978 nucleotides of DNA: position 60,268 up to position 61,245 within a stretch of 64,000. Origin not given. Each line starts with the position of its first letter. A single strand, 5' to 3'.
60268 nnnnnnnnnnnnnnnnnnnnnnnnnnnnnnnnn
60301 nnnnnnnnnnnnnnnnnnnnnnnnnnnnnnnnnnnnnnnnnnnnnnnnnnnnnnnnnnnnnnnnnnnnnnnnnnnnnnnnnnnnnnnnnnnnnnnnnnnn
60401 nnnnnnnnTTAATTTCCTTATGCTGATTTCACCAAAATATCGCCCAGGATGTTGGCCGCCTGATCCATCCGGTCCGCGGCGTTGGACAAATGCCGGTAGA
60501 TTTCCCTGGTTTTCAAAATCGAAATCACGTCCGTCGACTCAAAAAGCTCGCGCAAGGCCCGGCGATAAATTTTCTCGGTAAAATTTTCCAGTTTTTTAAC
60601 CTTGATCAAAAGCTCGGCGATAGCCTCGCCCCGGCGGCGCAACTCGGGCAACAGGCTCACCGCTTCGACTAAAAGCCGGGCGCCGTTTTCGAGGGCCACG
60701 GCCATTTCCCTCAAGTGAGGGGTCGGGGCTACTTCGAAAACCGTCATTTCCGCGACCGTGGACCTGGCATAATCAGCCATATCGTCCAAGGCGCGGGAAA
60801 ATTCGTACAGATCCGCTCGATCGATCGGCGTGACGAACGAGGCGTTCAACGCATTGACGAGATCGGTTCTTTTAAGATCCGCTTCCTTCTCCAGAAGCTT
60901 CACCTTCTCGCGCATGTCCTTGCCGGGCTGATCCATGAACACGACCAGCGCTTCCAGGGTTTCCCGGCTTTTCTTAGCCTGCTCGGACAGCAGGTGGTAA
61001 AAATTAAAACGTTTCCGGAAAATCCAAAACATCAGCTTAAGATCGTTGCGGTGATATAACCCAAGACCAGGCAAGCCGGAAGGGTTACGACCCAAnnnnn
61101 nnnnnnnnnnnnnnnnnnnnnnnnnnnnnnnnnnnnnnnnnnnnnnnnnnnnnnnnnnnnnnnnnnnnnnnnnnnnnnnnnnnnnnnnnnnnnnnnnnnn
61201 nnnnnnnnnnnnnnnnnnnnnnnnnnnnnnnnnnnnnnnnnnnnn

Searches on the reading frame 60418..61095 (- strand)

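Call 68: search_protein_families(library=pfam, proteins=[window:60418-61095:-], max_evalue=0.00001)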
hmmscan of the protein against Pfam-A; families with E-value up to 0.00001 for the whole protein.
window:60418-61095:- (225 aa): 1 family
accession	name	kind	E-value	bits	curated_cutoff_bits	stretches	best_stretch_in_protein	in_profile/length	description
PF01865.21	PhoU_div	-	1.4e-20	74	24.4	1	33-217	17-208/214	Protein of unknown function DUF47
